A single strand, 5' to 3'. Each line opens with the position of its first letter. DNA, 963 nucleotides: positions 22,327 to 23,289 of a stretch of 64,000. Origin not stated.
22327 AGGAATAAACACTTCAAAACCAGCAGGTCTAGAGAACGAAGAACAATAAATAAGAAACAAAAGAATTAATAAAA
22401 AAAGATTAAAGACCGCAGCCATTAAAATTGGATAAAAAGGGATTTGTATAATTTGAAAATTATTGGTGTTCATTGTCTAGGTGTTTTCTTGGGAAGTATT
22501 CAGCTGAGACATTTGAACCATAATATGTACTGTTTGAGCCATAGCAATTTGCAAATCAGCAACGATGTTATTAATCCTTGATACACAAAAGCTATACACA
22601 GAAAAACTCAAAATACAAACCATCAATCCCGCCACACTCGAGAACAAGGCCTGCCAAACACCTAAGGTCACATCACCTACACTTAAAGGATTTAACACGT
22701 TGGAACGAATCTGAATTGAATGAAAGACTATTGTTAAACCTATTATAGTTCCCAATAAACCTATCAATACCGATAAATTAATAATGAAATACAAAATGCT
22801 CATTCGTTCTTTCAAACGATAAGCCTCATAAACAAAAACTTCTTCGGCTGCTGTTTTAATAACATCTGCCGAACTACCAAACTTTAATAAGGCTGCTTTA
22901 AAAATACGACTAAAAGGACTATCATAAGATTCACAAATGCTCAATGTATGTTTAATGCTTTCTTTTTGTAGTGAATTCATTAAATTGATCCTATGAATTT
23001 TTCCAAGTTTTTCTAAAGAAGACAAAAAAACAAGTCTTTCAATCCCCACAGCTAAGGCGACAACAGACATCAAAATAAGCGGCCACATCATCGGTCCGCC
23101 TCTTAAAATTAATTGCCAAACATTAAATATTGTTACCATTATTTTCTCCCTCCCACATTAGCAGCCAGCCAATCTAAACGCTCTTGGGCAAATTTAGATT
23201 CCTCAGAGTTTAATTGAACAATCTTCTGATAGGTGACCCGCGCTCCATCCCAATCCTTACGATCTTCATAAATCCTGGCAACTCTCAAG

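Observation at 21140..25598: TPR protein, ExbB, ExbD, TonB-stub, Zn-ribbon protein and PilX-like minor pilin co-oriented directly upstream of the pilus operon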

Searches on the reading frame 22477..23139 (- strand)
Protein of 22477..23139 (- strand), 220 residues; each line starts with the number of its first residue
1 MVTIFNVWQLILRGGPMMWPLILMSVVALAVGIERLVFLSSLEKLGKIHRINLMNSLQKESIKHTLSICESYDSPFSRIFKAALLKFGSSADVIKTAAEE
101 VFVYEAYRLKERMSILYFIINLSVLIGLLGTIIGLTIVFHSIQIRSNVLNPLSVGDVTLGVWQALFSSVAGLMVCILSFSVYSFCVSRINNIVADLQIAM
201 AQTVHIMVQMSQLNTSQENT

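Call 4: search_protein_families(library=pfam, proteins=[window:22477-23139:-], max_evalue=0.01)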
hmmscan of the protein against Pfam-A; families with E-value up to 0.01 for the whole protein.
window:22477-23139:- (220 aa): 1 family
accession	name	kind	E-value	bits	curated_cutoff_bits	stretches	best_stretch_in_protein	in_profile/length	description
PF01618.21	MotA_ExbB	-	3.1e-18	66.2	22.9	1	73-197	3-126/127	MotA/TolQ/ExbB proton channel family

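Call 5: search_protein_families(library=ncbifam, proteins=[window:22477-23139:-], max_evalue=0.01)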
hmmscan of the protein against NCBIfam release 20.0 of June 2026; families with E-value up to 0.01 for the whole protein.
window:22477-23139:- (220 aa): 5 families
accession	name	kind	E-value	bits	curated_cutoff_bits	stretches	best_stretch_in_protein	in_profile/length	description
TIGR02796.1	tolQ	equivalog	8.8e-11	42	221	1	17-205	16-212/216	protein TolQ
TIGR02805.1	exbB2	equivalog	1.3e-09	38.3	135.35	1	108-190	50-128/138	TonB-system energizer ExbB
NF005237.0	PRK06743.1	equivalog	0.00099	18.5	373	1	54-180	101-226/277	flagellar motor protein MotP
NF007722.0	PRK10414.1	equivalog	0.0053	16.3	402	1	118-216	135-229/244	tol-pal system-associated acyl-CoA thioesterase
TIGR02797.1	exbB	equivalog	0.0095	15.8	206.2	0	65-203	61-205/211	tonB-system energizer ExbB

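Call 6: find_encoding_contigs(protein=window:22477-23139:-, flank=10000, max_places=10)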
Protein window:22477-23139:- (220 aa): 1 contig read that carries it; 1 place shown.
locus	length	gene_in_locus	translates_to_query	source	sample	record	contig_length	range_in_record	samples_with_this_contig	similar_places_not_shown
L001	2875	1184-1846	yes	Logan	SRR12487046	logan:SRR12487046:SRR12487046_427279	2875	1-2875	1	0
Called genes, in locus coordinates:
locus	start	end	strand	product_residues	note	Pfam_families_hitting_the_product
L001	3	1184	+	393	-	?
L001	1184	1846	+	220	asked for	PF01618:MotA_ExbB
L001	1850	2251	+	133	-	PF02472:ExbD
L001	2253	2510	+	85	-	-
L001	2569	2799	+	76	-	-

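Call 9: find_homologous_proteins(query=window:22477-23139:-)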
Query window:22477-23139:- (220 aa): 136 proteins with E <= 0.001 among 856 candidates; the best 120 are listed.
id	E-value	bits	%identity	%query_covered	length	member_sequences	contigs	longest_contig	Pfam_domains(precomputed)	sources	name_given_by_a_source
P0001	8.4e-133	458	100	100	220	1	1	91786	PF01618.22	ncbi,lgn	-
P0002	6.9e-121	419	88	100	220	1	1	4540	PF01618.22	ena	-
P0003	1.9e-115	402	84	100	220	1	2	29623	PF01618.22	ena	-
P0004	2.2e-107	375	73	100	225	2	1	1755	PF01618.22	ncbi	-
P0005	2.8e-103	362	73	100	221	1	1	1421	PF01618.22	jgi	jgi:biopolymer transport protein ExbB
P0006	3.6e-102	358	71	100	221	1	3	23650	PF01618.22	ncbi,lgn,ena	-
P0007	3.0e-101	355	71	100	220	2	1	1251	PF01618.22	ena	-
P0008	1.1e-100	354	72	97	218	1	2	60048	PF01618.22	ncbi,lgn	-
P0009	5.1e-100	351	72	100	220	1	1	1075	PF01618.22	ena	-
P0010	2.3e-98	346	71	97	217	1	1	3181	PF01618.22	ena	-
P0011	2.8e-98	346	72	98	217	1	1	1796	PF01618.22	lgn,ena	-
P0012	1.2e-96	340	69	98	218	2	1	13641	PF01618.22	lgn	-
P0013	2.9e-96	339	70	97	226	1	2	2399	PF01618.22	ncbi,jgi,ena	-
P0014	3.8e-96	339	70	100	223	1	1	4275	PF01618.22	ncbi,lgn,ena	ncbi:MAG: MotA/TolQ/ExbB proton channel family protein [Candidatus Omnitrophota bacterium]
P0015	7.8e-96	338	68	100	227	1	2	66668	PF01618.22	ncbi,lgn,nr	ncbi:MAG: MotA/TolQ/ExbB proton channel family protein [Candidatus Omnitrophica bacterium]|nr:MotA/T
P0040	4.7e-59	218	45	100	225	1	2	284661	PF01618.22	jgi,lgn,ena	-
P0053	6.9e-50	188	41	96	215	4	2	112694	PF01618.22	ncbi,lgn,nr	ncbi:MAG: MotA/TolQ/ExbB proton channel family protein [Candidatus Omnitrophica bacterium]|nr:MotA/T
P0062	2.1e-29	121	37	90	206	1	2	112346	PF01618.22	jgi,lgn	jgi:biopolymer transport protein ExbB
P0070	2.2e-28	118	34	91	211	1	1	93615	PF01618.22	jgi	-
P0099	1.1e-8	53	27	84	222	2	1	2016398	PF01618.22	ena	-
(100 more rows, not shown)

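Call 11: find_encoding_contigs(protein=P0015, flank=10000, max_places=2)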
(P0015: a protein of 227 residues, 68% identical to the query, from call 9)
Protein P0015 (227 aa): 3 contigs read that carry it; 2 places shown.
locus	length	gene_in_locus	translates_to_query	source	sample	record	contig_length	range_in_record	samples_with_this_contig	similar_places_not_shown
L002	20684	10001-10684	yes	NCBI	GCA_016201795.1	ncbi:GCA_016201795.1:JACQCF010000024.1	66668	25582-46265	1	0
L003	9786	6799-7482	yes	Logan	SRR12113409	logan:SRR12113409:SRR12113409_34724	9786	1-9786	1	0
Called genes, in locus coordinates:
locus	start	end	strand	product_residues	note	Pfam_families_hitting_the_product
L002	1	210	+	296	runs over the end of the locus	PF00701:DHDPS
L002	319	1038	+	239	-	PF01113:DapB_N, PF05173:DapB_C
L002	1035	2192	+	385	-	PF00155:Aminotran_1_2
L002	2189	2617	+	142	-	PF01288:HPPK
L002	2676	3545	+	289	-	PF02569:Pantoate_ligase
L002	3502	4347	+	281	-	PF01408:GFO_IDH_MocA (weak), PF03447:NAD_binding_3, PF01958:Asp_DH_C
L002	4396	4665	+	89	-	-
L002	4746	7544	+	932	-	PF00005:ABC_tran (faint), PF02463:SMC_N (faint), PF03193:RsgA_GTPase (faint), PF13191:AAA_16 (faint), PF13401:AAA_22 (faint), PF13481:AAA_25 (faint), PF17760:UvrA_inter, PF17755:UvrA_DNA-bind, +3 more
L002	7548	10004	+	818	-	PF13525:YfiO (weak), PF13174:TPR_6 (weak), PF13432:TPR_16 (weak), PF14559:TPR_19 (weak), PF25062:ARM_TT21_N (weak), PF13525:YfiO, PF13432:TPR_16 (weak), PF13174:TPR_6 (weak), +25 more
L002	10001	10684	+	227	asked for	PF01618:MotA_ExbB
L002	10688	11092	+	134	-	PF02472:ExbD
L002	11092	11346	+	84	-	-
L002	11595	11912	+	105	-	-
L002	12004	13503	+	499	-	PF11104:PilM_2, PF05137:PilN (faint)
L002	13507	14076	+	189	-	PF04612:T2SSM (weak)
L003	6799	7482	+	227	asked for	PF01618:MotA_ExbB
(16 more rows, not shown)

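Call 12: find_encoding_contigs(protein=P0040, flank=10000, max_places=2)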
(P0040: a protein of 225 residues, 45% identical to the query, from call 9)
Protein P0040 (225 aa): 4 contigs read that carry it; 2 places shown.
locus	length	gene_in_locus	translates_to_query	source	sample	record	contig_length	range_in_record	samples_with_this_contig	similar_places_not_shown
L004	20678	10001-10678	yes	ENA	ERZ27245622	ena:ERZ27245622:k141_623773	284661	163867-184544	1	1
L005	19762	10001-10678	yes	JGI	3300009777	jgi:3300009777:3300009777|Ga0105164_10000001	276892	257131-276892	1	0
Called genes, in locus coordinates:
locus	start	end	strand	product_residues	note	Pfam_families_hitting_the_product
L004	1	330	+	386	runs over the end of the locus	PF00155:Aminotran_1_2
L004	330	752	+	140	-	PF01288:HPPK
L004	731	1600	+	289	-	PF02569:Pantoate_ligase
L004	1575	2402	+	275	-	PF01408:GFO_IDH_MocA (weak), PF03807:F420_oxidored (weak), PF03447:NAD_binding_3, PF01958:Asp_DH_C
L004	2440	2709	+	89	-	-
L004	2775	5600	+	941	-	PF00005:ABC_tran (faint), PF02463:SMC_N (faint), PF03193:RsgA_GTPase (faint), PF13191:AAA_16 (faint), PF13555:AAA_29 (faint), PF20703:nSTAND1 (faint), PF17760:UvrA_inter, PF17755:UvrA_DNA-bind, +2 more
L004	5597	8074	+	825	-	PF12895:ANAPC3, PF13432:TPR_16 (weak), PF13174:TPR_6 (weak), PF13525:YfiO (weak), PF13432:TPR_16, PF25063:ARM_TT21_C (weak), PF13432:TPR_16, PF13525:YfiO, +30 more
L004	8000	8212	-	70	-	-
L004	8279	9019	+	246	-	PF12762:DDE_Tnp_IS1595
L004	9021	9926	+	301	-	PF10546:P63C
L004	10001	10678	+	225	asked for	PF01618:MotA_ExbB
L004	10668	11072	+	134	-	PF02472:ExbD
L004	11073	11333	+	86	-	-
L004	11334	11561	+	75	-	-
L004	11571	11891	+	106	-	-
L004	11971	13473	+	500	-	PF11104:PilM_2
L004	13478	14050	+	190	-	-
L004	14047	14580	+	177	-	-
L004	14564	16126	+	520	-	-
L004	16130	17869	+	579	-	PF05157:MshEN, PF00437:T2SSE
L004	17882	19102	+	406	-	PF28597:T2SSF_N, PF00482:T2SSF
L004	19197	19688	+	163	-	PF07963:N_methyl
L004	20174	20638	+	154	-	PF07963:N_methyl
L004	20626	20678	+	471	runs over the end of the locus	-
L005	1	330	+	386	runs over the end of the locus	PF00155:Aminotran_1_2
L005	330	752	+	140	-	PF01288:HPPK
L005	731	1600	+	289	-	PF02569:Pantoate_ligase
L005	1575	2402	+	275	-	PF01408:GFO_IDH_MocA (weak), PF03807:F420_oxidored (weak), PF03447:NAD_binding_3, PF01958:Asp_DH_C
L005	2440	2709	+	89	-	-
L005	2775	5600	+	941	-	PF00005:ABC_tran (faint), PF02463:SMC_N (faint), PF03193:RsgA_GTPase (faint), PF13191:AAA_16 (faint), PF13555:AAA_29 (faint), PF20703:nSTAND1 (faint), PF17760:UvrA_inter, PF17755:UvrA_DNA-bind, +2 more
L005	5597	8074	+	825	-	PF12895:ANAPC3, PF13432:TPR_16 (weak), PF13174:TPR_6 (weak), PF13525:YfiO (weak), PF13432:TPR_16, PF25063:ARM_TT21_C (weak), PF13432:TPR_16, PF13525:YfiO, +30 more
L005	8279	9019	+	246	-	PF12762:DDE_Tnp_IS1595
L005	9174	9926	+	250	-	PF10546:P63C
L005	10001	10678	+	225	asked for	PF01618:MotA_ExbB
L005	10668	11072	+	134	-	PF02472:ExbD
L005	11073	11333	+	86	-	-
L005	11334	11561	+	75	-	-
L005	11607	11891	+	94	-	-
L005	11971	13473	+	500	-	PF11104:PilM_2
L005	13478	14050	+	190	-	-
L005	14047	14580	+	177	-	-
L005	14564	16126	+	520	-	-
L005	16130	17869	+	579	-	PF05157:MshEN, PF00437:T2SSE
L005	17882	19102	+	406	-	PF28597:T2SSF_N, PF00482:T2SSF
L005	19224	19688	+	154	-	PF07963:N_methyl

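Call 13: find_encoding_contigs(protein=P0053, flank=10000, max_places=2)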
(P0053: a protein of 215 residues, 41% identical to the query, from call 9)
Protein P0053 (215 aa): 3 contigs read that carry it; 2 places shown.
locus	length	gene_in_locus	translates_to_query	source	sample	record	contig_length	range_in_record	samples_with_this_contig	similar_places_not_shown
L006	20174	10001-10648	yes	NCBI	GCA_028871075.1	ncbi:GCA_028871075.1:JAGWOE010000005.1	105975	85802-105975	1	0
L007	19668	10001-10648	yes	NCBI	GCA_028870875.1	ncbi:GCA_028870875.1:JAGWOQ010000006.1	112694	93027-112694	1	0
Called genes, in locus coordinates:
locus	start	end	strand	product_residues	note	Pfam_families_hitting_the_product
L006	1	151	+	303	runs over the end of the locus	PF00701:DHDPS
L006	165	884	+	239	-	PF01113:DapB_N, PF05173:DapB_C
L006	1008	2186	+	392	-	PF00155:Aminotran_1_2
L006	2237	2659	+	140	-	PF01288:HPPK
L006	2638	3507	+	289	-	PF02569:Pantoate_ligase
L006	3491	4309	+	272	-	PF01408:GFO_IDH_MocA, PF02826:2-Hacid_dh_C (faint), PF03435:Sacchrp_dh_NADP (faint), PF03447:NAD_binding_3, PF01958:Asp_DH_C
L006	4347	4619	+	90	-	-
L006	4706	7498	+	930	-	PF00005:ABC_tran (faint), PF01637:ATPase_2 (faint), PF02463:SMC_N (faint), PF13191:AAA_16 (faint), PF13304:AAA_21 (faint), PF13481:AAA_25 (faint), PF17760:UvrA_inter, PF17755:UvrA_DNA-bind, +2 more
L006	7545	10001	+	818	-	PF09976:TPR_21 (faint), PF13432:TPR_16 (weak), PF13424:TPR_12 (weak), PF14559:TPR_19 (weak), PF13432:TPR_16 (weak), PF00515:TPR_1 (weak), PF07719:TPR_2 (weak), PF13174:TPR_6 (weak), +22 more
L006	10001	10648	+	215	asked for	PF01618:MotA_ExbB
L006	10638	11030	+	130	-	PF02472:ExbD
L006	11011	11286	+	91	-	-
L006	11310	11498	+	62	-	-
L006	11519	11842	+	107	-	-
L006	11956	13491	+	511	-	PF11104:PilM_2 (weak)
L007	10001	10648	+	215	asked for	PF01618:MotA_ExbB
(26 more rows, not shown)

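Call 14: find_encoding_contigs(protein=P0062, flank=10000, max_places=1)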
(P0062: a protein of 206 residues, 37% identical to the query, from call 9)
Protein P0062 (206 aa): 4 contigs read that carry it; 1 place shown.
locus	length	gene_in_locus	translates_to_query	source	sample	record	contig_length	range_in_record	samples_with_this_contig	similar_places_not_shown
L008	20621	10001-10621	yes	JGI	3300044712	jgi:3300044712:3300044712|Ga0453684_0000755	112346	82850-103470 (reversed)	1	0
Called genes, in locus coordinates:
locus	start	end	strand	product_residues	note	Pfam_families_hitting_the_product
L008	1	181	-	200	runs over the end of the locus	PF04011:LemA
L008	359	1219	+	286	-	PF00657:Lipase_GDSL, PF04311:DUF459 (weak), PF13472:Lipase_GDSL_2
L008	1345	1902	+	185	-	PF07638:Sigma70_ECF, PF04542:Sigma70_r2, PF08281:Sigma70_r4_2, PF04545:Sigma70_r4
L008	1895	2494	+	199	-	-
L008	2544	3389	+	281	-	-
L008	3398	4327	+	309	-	PF03783:CsgG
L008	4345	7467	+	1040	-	PF13432:TPR_16 (faint), PF14559:TPR_19 (faint), PF07494:Reg_prop (faint)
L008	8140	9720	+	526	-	PF00501:AMP-binding, PF13193:AMP-binding_C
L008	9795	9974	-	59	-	-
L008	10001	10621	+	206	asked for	PF01618:MotA_ExbB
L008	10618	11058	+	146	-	PF02472:ExbD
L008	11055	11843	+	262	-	-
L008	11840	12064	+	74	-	-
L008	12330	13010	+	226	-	PF00005:ABC_tran, PF13304:AAA_21 (faint)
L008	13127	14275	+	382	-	PF12704:MacB_PCD, PF02687:FtsX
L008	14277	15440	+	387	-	PF12704:MacB_PCD, PF02687:FtsX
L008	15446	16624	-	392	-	PF13353:Fer4_12 (faint), PF04055:Radical_SAM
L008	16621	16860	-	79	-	-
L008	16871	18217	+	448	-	PF00919:UPF0004, PF04055:Radical_SAM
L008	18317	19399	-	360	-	PF00294:PfkB (weak)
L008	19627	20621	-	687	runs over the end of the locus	PF00082:Peptidase_S8, PF01483:P_proprotein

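Call 15: find_encoding_contigs(protein=P0070, flank=10000, max_places=1)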
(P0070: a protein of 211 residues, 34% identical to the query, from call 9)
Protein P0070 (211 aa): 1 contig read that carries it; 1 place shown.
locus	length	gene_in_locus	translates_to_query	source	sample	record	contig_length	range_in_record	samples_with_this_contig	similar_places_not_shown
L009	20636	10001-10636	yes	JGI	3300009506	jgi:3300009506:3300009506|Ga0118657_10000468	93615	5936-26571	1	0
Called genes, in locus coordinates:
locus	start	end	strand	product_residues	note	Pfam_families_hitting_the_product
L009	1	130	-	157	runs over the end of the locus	PF08327:AHSA1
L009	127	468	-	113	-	PF03795:YCII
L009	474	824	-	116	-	PF03795:YCII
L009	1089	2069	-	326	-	PF05988:DUF899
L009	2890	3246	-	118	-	PF03795:YCII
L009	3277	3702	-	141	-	PF03795:YCII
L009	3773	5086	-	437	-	PF04542:Sigma70_r2, PF13424:TPR_12 (faint), PF08281:Sigma70_r4_2, PF20239:DUF6596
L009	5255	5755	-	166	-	-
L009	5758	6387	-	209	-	-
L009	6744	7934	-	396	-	PF00589:Phage_integrase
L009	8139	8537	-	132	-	PF02391:MoaE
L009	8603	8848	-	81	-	PF02597:ThiS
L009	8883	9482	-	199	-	PF00156:Pribosyltran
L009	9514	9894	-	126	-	PF08761:dUTPase_2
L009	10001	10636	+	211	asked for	PF01618:MotA_ExbB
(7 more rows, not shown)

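Call 16: find_encoding_contigs(protein=P0099, flank=10000, max_places=1)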
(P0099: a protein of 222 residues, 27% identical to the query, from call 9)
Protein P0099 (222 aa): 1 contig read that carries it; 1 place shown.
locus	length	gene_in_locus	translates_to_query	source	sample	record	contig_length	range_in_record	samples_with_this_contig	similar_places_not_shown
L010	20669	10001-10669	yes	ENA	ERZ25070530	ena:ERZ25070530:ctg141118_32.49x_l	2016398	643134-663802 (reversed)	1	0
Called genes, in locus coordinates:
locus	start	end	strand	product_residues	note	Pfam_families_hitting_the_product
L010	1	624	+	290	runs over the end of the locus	-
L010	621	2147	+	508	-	-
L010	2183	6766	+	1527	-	PF07719:TPR_2 (faint), PF13174:TPR_6 (faint), PF13424:TPR_12 (faint), PF13428:TPR_14 (faint), PF23914:TPR_CcmH_CycH (faint), PF00515:TPR_1 (faint), PF13432:TPR_16 (weak), PF14559:TPR_19 (weak), +5 more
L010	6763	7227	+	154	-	-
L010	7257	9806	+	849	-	PF00498:FHA, PF16697:Yop-YscD_cpl (weak)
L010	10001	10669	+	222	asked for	PF01618:MotA_ExbB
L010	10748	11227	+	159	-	PF02472:ExbD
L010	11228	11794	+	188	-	PF02472:ExbD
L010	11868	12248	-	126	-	PF12796:Ank_2 (weak)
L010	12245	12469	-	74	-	PF12796:Ank_2, PF00023:Ank (faint)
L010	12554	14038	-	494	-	-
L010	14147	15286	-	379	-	-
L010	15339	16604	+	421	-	PF07690:MFS_1, PF12832:MFS_1_like (weak), PF00083:Sugar_tr, PF07690:MFS_1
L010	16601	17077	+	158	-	PF00581:Rhodanese (faint)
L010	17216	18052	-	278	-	-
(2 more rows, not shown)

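Call 21: find_related_loci(query=A2, collection=genome_contigs, flank=10000)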
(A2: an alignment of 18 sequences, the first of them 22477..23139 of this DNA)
Query A2 (220 aa) in genome_contigs; peptide patterns used: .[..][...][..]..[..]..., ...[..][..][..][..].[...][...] (x = any residue, [..] = any of these).
564 stretches matched a pattern; 451 encode a relative of the query (tblastn E <= 1e-3); the best 80 are kept; 79 distinct loci.
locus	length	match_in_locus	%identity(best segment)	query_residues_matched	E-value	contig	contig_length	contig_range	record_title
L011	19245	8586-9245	71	1-220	1e-111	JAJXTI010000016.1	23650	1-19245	MAG: bacterium isolate BP4.bin41 NODE_2269_length_23650_cov_1.237002, whole genome shotgun sequence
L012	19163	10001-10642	72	1-214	3e-110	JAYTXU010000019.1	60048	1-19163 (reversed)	MAG: Candidatus Omnitrophota bacterium isolate GFS_5990 GFS_5990_18, whole genome shotgun sequence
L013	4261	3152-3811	70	1-220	6e-107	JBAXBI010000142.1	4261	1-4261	MAG: Candidatus Omnitrophota bacterium isolate ELA163 MAG163_142, whole genome shotgun sequence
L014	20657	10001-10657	68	1-219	1e-105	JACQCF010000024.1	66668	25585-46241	MAG: Candidatus Omnitrophota bacterium isolate NC_groundwater_961_Pr1_S-0.2um_46_24 Montesol18-Sp2_coassembly_scaffold_1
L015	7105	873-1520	68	1-216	8e-104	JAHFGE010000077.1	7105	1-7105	MAG: Candidatus Omnitrophota bacterium isolate nzgw308 NODE_31170_length_7106_cov_3.328848, whole genome shotgun sequenc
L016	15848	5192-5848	63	1-218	1e-94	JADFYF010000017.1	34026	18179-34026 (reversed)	MAG: Candidatus Omnitrophota bacterium isolate nDJH6bin18 nDJH6_bin18_NODE_17_length_34026_cov_3.569338, whole genome sh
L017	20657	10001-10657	73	1-219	5e-117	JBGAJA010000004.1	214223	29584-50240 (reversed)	MAG: Candidatus Omnitrophota bacterium isolate MAG_AAO_H125.54 AAOH125-54_opera_contig_294, whole genome shotgun sequenc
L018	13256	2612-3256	47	2-216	3e-65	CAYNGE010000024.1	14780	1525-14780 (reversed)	MAG TPA_asm: uncultured Planctomycetales bacterium isolate binchicken_co162_605 genome assembly, contig: NODE_9575_lengt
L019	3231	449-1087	45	2-214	2e-64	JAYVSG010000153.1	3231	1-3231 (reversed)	MAG: Candidatus Omnitrophota bacterium isolate GL74_DN_concoct_188_sub GL74_DN_concoct_188_sub_152, whole genome shotgun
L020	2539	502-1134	47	2-212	8e-65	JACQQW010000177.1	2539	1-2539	MAG: Candidatus Omnitrophota bacterium isolate NC_groundwater_1343_Ag_S-0.2um_51_20 S_p2_S4_coassembly_k141_2505498, who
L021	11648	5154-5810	44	2-219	7e-63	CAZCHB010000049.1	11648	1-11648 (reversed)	MAG TPA_asm: uncultured Planctomycetales bacterium isolate SRP342105_co1_318 genome assembly, contig: NODE_7569_length_1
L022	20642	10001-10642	44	1-214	9e-63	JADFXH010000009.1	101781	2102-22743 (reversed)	MAG: Candidatus Omnitrophota bacterium isolate nDJH13bin20 nDJH13_bin20_NODE_9_length_101781_cov_7.838964, whole genome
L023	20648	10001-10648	44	2-217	2e-61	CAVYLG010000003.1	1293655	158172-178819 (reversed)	MAG: Candidatus Omnitrophota bacterium isolate MFD01476.bin.2.120 genome assembly, contig: contig_16581, whole genome sh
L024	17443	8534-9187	42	2-219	3e-61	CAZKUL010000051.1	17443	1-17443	MAG TPA_asm: uncultured Planctomycetales bacterium isolate binchicken_co241_121 genome assembly, contig: NODE_3140_lengt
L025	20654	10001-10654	42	2-219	6e-61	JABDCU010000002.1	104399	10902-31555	MAG: Candidatus Omnitrophota bacterium isolate BWMinControl_Nextera19_MAG3 3300020833.a:Ga0206995_1002, whole genome sho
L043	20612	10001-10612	36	9-212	2e-42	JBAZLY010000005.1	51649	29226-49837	MAG: Candidatus Omnitrophota bacterium isolate SO_2017_LW4_28 scaffold_966_c2_LW137-91_2017, whole genome shotgun sequen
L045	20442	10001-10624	33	7-214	8e-42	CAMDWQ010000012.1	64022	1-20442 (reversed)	MAG: Candidatus Omnitrophica bacterium isolate LH-05nov19-156 genome assembly, contig: LH-05nov19-C659, whole genome sho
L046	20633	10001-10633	33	8-218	7e-43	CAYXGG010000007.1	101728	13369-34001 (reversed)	MAG TPA_asm: uncultured Planctomycetales bacterium isolate SRP150892_co2_491 genome assembly, contig: NODE_171_length_10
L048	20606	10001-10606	34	8-209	7e-40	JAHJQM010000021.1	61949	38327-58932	MAG: Candidatus Omnitrophota bacterium isolate OS_PC_MetaG.mb.108 OS_PC_MetaG.mb.108_k141_274482, whole genome shotgun s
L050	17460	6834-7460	30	6-214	9e-40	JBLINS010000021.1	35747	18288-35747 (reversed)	MAG: Candidatus Omnitrophota bacterium isolate 3300053785_196 Ga0535658_0001876, whole genome shotgun sequence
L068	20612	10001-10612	33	6-209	1e-28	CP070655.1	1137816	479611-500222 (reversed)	MAG: Candidatus Omnitrophota bacterium isolate bin81 chromosome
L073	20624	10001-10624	29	9-219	1e-27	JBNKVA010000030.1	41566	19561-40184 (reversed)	MAG: Pontiella sp. isolate A1A2.bin.3.orig k141_2309467, whole genome shotgun sequence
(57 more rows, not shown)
